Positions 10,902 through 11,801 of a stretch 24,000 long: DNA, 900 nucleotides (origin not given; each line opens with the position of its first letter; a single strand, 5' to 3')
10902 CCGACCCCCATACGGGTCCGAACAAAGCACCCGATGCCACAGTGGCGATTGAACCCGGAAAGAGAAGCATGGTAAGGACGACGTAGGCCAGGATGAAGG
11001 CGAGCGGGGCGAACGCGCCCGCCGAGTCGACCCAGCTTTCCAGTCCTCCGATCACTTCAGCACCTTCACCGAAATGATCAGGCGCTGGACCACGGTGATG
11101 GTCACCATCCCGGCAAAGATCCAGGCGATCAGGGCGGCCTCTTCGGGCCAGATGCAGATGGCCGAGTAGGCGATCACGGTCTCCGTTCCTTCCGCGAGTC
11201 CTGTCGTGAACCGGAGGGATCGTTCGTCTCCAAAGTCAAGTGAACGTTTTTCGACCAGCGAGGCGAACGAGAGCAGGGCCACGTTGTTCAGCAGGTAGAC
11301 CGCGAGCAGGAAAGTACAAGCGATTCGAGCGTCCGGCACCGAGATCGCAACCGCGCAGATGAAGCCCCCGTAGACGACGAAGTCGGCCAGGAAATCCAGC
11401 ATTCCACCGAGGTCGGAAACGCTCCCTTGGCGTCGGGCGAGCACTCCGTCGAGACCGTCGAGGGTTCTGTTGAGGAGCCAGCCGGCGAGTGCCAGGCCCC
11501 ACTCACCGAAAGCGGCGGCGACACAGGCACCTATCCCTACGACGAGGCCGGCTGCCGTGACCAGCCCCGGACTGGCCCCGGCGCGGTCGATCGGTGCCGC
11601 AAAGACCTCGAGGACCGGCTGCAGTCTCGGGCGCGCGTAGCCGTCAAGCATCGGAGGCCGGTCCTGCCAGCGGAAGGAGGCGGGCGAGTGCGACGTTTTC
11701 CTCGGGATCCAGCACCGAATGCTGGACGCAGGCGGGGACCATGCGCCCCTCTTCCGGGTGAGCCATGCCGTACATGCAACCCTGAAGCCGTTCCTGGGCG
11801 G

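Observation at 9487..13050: Translationally coupled five-gene operon: radical SAM - CDP-alcohol phosphatidyltransferase - TVP38/DedA - ECF sigma - ZAS anti-sigma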

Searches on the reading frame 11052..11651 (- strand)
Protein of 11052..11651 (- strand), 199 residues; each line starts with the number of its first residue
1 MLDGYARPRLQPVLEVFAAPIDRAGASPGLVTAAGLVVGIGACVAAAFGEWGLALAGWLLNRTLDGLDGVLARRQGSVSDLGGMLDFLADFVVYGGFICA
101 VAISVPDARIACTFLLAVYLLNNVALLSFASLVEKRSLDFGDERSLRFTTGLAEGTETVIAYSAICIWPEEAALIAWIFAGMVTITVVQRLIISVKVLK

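Call 5: search_protein_families(library=pfam, proteins=[window:11052-11651:-], max_evalue=0.01)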
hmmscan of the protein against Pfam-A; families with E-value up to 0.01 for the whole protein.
window:11052-11651:- (199 aa): 1 family
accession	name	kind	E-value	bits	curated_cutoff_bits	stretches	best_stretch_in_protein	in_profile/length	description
PF01066.26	CDP-OH_P_transf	-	2.4e-11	44.7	22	1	28-175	4-138/152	CDP-alcohol phosphatidyltransferase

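Call 6: search_protein_families(library=ncbifam, proteins=[window:11052-11651:-], max_evalue=0.01)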
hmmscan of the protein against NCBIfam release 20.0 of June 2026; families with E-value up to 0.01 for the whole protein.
window:11052-11651:- (199 aa): 11 families
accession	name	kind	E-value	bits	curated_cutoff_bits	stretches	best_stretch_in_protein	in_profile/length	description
NF040950.1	archin_ph_syn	equivalog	1.5e-14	54.3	180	1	7-196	5-189/191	archaetidylinositol phosphate synthase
TIGR04217.1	archae_ser_T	exception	4.9e-09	36.3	200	1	28-126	10-109/221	archaetidylserine synthase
NF045883.1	PIPSynth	equivalog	8.1e-08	32.2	170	1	6-193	3-191/197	phosphatidylinositol phosphate synthase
TIGR00473.1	pssA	equivalog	2.4e-07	31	107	1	50-125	19-95/153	CDP-diacylglycerol--serine O-phosphatidyltransferase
NF038086.1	anchor_synt_A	exception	1.5e-06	28.2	200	1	30-110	12-90/222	protein sorting system archaetidylserine synthase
NF041135.1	IPPtranDIPPsyn_Thcocales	equivalog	4.3e-06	26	580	1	27-130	251-352/419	bifunctional L-myo-inositol-1-phosphate cytidylyltransferase/CDP-L-myo-inositol myo-inositolphosphotransferase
TIGR00560.1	pgsA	equivalog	7.9e-05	23.2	109.1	1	59-115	41-98/183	CDP-diacylglycerol--glycerol-3-phosphate 3-phosphatidyltransferase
NF045888.1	PhCholSynBrdy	equivalog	0.0007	19.1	400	1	27-107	22-105/243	phosphatidylcholine synthase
NF045885.1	PhCholSynBorr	equivalog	0.0011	18.9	400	1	30-100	14-87/234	phosphatidylcholine synthase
NF053678.1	ClpnSynClsA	equivalog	0.0016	18.6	240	1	52-133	31-108/180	cardiolipin synthase ClsA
NF045887.1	PhCholSynPs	equivalog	0.009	15.6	300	0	31-132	18-122/235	phosphatidylcholine synthase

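Call 46: find_homologous_proteins(query=window:11052-11651:-, max_evalue=0.00001)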
Query window:11052-11651:- (199 aa): 888 proteins with E <= 0.00001 among 1926 candidates; the best 120 are listed.
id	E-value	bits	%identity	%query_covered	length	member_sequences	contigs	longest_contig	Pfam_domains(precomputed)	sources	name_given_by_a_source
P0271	3.6e-121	420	100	100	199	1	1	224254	PF01066.27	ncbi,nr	ncbi:MAG: CDP-alcohol phosphatidyltransferase family protein [Solirubrobacterales bacterium]|nr:CDP-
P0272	2.0e-115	401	94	100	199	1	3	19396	PF01066.27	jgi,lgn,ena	-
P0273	1.4e-111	389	88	100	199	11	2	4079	PF01066.27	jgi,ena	-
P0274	4.1e-110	384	90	100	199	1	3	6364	PF01066.27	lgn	-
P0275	1.7e-108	379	88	100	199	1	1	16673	PF01066.27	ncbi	-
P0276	5.3e-85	302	72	100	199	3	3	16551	PF01066.27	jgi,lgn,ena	jgi:phosphatidylglycerophosphate synthase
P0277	1.5e-83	297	72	100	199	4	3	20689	PF01066.27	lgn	-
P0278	8.4e-81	288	69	100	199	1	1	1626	PF01066.27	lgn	-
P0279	5.1e-78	279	68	100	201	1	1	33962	PF01066.27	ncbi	-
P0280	7.0e-78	279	69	100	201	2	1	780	PF01066.27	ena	-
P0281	1.0e-77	278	67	100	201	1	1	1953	PF01066.27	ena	-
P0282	3.6e-77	277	68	100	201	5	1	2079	PF01066.27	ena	-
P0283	1.2e-76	275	68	100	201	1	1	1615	PF01066.27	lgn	-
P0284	1.5e-76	275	68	99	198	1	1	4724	-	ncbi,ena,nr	ncbi:MAG TPA: CDP-alcohol phosphatidyltransferase family protein [Solirubrobacteraceae bacterium]|nr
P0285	3.2e-76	273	68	100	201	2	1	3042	PF01066.27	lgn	-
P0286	4.6e-76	273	68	100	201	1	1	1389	PF01066.27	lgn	-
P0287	7.9e-76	272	69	100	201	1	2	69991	PF01066.27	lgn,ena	-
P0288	9.3e-76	272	65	99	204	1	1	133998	PF01066.27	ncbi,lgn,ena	-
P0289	1.9e-75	271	67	100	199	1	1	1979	PF01066.27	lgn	-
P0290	2.6e-75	270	68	100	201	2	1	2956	PF01066.27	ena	-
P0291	3.2e-75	270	67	100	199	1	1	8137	PF01066.27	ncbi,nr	ncbi:MAG: CDP-alcohol phosphatidyltransferase family protein [Actinobacteria bacterium]|nr:CDP-alcoh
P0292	4.6e-75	270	69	100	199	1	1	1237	PF01066.27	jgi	jgi:phosphatidylserine synthase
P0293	5.2e-75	270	65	100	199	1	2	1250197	PF01066.27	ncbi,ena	-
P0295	1.4e-74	268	75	85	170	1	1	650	PF01066.27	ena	-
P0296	3.7e-74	267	69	100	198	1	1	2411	PF01066.27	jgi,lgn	-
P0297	3.7e-74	267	67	100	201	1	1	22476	PF01066.27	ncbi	-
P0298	4.0e-74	267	67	99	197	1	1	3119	PF01066.27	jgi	-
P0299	4.2e-74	267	66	99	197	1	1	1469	PF01066.27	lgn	-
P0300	4.4e-74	266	67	99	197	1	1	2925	PF01066.27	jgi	-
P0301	5.1e-74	266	66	100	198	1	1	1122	PF01066.27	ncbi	-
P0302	5.7e-74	266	66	100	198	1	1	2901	PF01066.27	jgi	jgi:phosphatidylglycerophosphate synthase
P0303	6.7e-74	266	65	100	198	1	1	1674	PF01066.27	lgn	-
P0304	7.3e-74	266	67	100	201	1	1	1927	PF01066.27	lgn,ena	-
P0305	7.8e-74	266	66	100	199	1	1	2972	PF01066.27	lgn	-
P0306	1.0e-73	265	66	99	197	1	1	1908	PF01066.27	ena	-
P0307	1.3e-73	265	66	99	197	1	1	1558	PF01066.27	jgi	-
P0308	1.3e-73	265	66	99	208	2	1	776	PF01066.27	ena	-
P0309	1.4e-73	265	66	99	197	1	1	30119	PF01066.27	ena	-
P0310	1.5e-73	265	65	99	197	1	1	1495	PF01066.27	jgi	-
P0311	1.7e-73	265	66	99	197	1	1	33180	PF01066.27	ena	-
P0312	1.7e-73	265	65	100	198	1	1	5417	PF01066.27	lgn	-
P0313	1.7e-73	265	63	99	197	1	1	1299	PF01066.27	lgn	-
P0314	1.9e-73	264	67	99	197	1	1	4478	PF01066.27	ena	-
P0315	2.0e-73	264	68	93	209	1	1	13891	PF01066.27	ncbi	-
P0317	2.1e-73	264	68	100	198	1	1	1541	PF01066.27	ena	-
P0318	2.3e-73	264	65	100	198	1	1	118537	PF01066.27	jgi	jgi:phosphatidylglycerophosphate synthase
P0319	2.5e-73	264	66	99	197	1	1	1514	PF01066.27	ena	-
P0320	2.7e-73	264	68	99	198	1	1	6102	PF01066.27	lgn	-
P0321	2.7e-73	264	67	99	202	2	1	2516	PF01066.27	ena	-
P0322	4.3e-73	263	64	100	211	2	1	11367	PF01066.27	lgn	-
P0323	4.6e-73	263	65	100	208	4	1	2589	PF01066.27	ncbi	-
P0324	4.7e-73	263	66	99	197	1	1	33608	PF01066.27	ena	-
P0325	4.8e-73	263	66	99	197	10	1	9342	PF01066.27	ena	-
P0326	4.8e-73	263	68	99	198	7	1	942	PF01066.27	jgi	-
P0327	5.2e-73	263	65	97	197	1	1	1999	PF01066.27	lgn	-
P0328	5.3e-73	263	69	88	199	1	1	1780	PF01066.27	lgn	-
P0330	6.8e-73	263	65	100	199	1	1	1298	PF01066.27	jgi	-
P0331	7.4e-73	262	66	99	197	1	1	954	PF01066.27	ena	-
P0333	9.4e-73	262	66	99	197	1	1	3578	PF01066.27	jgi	-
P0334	1.2e-72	262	67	99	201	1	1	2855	PF01066.27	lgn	-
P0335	1.6e-72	261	64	99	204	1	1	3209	PF01066.27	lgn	-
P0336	1.9e-72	261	65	100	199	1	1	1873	PF01066.27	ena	-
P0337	1.9e-72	261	66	100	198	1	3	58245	PF01066.27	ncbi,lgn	ncbi:MAG: CDP-alcohol phosphatidyltransferase family protein [Solirubrobacterales bacterium]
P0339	2.4e-72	261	66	100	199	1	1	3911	PF01066.27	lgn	-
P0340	2.8e-72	261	67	100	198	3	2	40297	PF01066.27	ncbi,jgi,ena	-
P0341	3.3e-72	260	66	99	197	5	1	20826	PF01066.27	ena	-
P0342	3.7e-72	260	65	100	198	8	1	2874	PF01066.27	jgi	-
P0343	3.8e-72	260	65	100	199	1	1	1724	PF01066.27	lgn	-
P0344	3.8e-72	260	65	99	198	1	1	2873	PF01066.27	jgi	-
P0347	4.2e-72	260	64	99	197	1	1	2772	PF01066.27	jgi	jgi:phosphatidylglycerophosphate synthase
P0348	4.4e-72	260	64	100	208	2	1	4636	PF01066.27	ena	-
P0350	5.1e-72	260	67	100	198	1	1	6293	PF01066.27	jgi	jgi:phosphatidylglycerophosphate synthase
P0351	5.5e-72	260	65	100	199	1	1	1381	PF01066.27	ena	-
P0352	5.6e-72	260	67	100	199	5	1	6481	PF01066.27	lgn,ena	-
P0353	6.1e-72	259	65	99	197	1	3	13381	PF01066.27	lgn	-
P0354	6.2e-72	259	65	99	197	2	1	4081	PF01066.27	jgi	-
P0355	6.5e-72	259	66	99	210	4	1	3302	PF01066.27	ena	-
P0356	8.6e-72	259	64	100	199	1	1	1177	PF01066.27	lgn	-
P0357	8.9e-72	259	64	100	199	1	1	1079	PF01066.27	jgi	jgi:phosphatidylglycerophosphate synthase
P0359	9.2e-72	259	67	99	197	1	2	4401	PF01066.27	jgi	jgi:phosphatidylglycerophosphate synthase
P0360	9.5e-72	259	68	100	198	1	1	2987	PF01066.27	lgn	-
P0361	1.1e-71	259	65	100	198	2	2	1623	PF01066.27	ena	-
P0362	1.1e-71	259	64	100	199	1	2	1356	PF01066.27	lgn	-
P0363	1.3e-71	258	64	99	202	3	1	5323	PF01066.27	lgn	-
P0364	1.3e-71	258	64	100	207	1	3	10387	PF01066.27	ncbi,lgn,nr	ncbi:MAG: CDP-alcohol phosphatidyltransferase family protein [Actinomycetota bacterium]|nr:CDP-alcoh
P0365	1.3e-71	258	66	99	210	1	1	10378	PF01066.27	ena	-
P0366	1.4e-71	258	65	99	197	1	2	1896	PF01066.27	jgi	jgi:phosphatidylglycerophosphate synthase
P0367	1.4e-71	258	65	99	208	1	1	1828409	PF01066.27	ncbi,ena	-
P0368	1.5e-71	258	65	99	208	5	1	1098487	PF01066.27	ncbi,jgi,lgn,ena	-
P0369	1.7e-71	258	64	100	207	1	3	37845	PF01066.27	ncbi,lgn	-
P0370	1.7e-71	258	66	99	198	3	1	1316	PF01066.27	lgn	-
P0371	1.8e-71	258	64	99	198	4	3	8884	PF01066.27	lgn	-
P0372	2.3e-71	258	65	100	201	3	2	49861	PF01066.27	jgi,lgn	-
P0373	2.4e-71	258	64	100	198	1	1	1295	PF01066.27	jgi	jgi:phosphatidylserine synthase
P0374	2.5e-71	258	67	100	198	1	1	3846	PF01066.27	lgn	-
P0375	2.7e-71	257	65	99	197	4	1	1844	PF01066.27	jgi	jgi:phosphatidylglycerophosphate synthase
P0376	2.8e-71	257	67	99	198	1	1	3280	PF01066.27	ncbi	-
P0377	3.7e-71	257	64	99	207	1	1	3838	PF01066.27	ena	-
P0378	4.9e-71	257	69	88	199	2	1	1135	PF01066.27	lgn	-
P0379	5.4e-71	256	65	99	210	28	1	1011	PF01066.27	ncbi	-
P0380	6.3e-71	256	65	100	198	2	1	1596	PF01066.27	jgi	jgi:phosphatidylglycerophosphate synthase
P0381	6.6e-71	256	64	100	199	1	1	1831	PF01066.27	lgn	-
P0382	6.8e-71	256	63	99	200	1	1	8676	PF01066.27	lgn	-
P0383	7.6e-71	256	65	100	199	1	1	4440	PF01066.27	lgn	-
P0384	7.8e-71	256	65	96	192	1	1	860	PF01066.27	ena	-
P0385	7.9e-71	256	65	100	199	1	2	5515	PF01066.27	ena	-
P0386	8.0e-71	256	64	99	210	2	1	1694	PF01066.27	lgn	-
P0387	8.7e-71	256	66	99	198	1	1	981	PF01066.27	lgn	-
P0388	9.1e-71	256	64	99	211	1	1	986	PF01066.27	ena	-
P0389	9.5e-71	256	65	99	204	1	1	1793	PF01066.27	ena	-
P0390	1.2e-70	255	63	100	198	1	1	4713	PF01066.27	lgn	-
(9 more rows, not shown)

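Call 47: find_encoding_contigs(protein=P0293, flank=9000, max_places=2)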
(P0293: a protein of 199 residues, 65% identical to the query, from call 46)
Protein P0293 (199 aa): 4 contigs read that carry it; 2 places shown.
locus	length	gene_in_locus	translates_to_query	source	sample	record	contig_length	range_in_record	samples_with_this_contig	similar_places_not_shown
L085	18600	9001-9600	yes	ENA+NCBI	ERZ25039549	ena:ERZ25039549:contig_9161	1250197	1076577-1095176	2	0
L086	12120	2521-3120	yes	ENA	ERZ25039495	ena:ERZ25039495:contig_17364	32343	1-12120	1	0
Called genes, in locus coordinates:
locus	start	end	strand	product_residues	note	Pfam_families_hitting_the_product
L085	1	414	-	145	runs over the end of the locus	PF02780:Transketolase_C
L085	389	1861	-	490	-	PF00456:Transketolase_N (faint), PF13292:DXP_synthase_N, PF02775:TPP_enzyme_C (faint)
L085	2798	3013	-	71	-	-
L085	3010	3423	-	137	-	PF01029:NusB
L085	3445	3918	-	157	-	PF10604:Polyketide_cyc2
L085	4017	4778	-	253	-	PF00106:adh_short, PF08659:KR, PF01370:Epimerase, PF13561:adh_short_C2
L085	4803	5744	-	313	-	PF01341:Glyco_hydro_6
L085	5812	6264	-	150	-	PF01132:EFP, PF09285:Elong-fact-P_C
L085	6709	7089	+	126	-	PF07366:SnoaL, PF12680:SnoaL_2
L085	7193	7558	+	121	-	PF02635:DsrE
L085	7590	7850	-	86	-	PF13490:zf-HC2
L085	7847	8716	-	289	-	PF13490:zf-HC2 (weak), PF07638:Sigma70_ECF (weak), PF04542:Sigma70_r2, PF08281:Sigma70_r4_2, PF04545:Sigma70_r4 (faint)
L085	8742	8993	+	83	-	-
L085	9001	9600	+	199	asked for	PF01066:CDP-OH_P_transf (weak)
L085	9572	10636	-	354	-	PF00005:ABC_tran, PF13304:AAA_21 (faint), PF08402:TOBE_2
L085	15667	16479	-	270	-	PF01066:CDP-OH_P_transf (weak)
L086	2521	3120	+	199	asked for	PF01066:CDP-OH_P_transf (weak)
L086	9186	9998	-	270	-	PF01066:CDP-OH_P_transf (weak)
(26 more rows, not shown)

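Call 48: find_encoding_contigs(protein=P0367, flank=9000, max_places=2)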
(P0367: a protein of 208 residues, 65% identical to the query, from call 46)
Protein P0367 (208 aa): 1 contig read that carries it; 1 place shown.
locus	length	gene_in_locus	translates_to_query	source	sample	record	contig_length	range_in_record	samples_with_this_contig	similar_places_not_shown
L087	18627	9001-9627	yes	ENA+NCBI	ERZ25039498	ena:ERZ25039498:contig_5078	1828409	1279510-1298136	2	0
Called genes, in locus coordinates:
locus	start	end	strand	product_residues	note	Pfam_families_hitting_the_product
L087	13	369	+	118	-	-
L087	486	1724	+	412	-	PF10011:DUF2254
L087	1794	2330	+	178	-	-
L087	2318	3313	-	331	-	PF00005:ABC_tran, PF02463:SMC_N (faint), PF13304:AAA_21 (weak), PF08402:TOBE_2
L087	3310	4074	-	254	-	-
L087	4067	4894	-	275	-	PF00528:BPD_transp_1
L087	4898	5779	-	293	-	PF13416:SBP_bac_8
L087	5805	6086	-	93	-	-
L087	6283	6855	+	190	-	PF09335:VTT_dom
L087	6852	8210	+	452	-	-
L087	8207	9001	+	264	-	-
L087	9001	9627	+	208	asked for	PF01066:CDP-OH_P_transf (weak)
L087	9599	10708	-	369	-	PF27187:APC_Aq_097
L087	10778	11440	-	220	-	PF13489:Methyltransf_23, PF13847:Methyltransf_31 (faint), PF08241:Methyltransf_11, PF08242:Methyltransf_12, PF13649:Methyltransf_25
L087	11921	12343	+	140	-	-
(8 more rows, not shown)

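Call 49: find_encoding_contigs(protein=P0318, flank=9000, max_places=2)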
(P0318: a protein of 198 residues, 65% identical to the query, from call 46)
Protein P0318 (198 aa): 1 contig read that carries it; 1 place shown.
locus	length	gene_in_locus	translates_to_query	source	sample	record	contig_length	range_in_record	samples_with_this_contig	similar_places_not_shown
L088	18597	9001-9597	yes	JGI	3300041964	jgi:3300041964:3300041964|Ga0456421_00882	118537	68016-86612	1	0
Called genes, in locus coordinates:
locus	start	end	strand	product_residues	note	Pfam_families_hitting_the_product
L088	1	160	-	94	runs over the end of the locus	PF07883:Cupin_2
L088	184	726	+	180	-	-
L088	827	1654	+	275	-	PF00378:ECH_1, PF16113:ECH_2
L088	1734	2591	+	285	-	PF03372:Exo_endo_phos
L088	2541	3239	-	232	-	PF21686:LigD_Prim-Pol, PF01896:DNA_primase_S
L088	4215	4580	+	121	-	PF04679:DNA_ligase_A_C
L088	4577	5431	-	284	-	-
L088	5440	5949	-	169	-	-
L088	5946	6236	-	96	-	PF13911:AhpC-TSA_2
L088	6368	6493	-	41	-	-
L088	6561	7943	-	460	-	-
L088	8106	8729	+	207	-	PF07638:Sigma70_ECF (weak), PF04542:Sigma70_r2, PF08281:Sigma70_r4_2, PF04545:Sigma70_r4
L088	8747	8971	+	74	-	PF13490:zf-HC2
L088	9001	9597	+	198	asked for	PF01066:CDP-OH_P_transf (weak)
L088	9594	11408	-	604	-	PF00005:ABC_tran, PF13304:AAA_21 (faint), PF08402:TOBE_2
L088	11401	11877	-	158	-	PF00528:BPD_transp_1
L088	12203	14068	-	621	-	PF00702:Hydrolase, PF13419:HAD_2, PF13416:SBP_bac_8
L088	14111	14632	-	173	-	PF02852:Pyr_redox_dim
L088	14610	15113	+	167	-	-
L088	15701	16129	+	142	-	PF13474:SnoaL_3, PF14534:DUF4440 (weak)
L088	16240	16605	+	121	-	-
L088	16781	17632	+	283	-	PF02567:PhzC-PhzF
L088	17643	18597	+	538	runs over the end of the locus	PF13191:AAA_16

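Call 51: find_related_loci(query=A2, collection=metagenome_contigs, flank=10000)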
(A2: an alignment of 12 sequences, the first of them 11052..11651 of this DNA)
Query A2 (199 aa) in metagenome_contigs; peptide patterns used: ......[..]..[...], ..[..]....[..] (x = any residue, [..] = any of these).
600 stretches matched a pattern (row limit reached: there are more); 347 encode a relative of the query (tblastn E <= 1e-3); the best 80 are kept; 80 distinct loci.
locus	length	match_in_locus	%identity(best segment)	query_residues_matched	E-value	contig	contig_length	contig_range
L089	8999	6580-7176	87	1-199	7e-115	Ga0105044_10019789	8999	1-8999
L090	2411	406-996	69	1-198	2e-79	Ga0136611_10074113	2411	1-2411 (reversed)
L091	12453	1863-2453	64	1-198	3e-71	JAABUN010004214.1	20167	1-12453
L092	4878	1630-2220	65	1-198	6e-71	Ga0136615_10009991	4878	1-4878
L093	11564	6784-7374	62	1-198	1e-69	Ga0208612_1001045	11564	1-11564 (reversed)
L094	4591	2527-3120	62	1-199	9e-68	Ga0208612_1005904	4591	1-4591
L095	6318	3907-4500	64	1-199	2e-66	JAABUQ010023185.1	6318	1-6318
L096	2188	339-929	68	1-198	2e-66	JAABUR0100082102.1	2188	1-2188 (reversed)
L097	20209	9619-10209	67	1-198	1e-64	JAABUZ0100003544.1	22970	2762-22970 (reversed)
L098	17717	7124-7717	56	1-199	5e-63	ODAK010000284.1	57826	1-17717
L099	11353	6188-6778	62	1-198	2e-63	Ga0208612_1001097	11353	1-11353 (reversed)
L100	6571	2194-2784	57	1-198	6e-63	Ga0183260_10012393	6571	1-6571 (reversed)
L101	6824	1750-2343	53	1-199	1e-61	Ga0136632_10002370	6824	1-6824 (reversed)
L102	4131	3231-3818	62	1-198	1e-61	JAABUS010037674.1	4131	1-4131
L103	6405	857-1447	66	1-198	4e-61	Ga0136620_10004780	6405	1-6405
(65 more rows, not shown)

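Call 94: search_solved_structures(query=A2, max_evalue=0.01, show_alignments=1)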
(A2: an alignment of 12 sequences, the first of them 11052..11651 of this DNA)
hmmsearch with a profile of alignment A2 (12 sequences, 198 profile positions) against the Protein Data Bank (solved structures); distinct sequences matched with E-value up to 0.01: 5.
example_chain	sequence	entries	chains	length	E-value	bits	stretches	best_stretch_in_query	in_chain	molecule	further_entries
4o6m_A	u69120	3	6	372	0.00062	22.8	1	16-96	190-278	AF2299, a CDP-alcohol phosphotransferase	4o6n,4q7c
8gyw_B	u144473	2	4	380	0.00086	22.4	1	7-104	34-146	Choline/ethanolaminephosphotransferase 1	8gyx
6wm5_A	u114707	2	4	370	0.0015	21.5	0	17-114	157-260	AfCTD-Phosphatidylinositol-phosphate synthase (PIPS) fusion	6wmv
7pow_A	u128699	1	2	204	0.0063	19.6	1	35-98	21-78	CDP-diacylglycerol--serine O-phosphatidyltransferase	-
7b1k_A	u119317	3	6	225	0.0075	19.3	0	42-100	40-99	CDP-diacylglycerol--serine O-phosphatidyltransferase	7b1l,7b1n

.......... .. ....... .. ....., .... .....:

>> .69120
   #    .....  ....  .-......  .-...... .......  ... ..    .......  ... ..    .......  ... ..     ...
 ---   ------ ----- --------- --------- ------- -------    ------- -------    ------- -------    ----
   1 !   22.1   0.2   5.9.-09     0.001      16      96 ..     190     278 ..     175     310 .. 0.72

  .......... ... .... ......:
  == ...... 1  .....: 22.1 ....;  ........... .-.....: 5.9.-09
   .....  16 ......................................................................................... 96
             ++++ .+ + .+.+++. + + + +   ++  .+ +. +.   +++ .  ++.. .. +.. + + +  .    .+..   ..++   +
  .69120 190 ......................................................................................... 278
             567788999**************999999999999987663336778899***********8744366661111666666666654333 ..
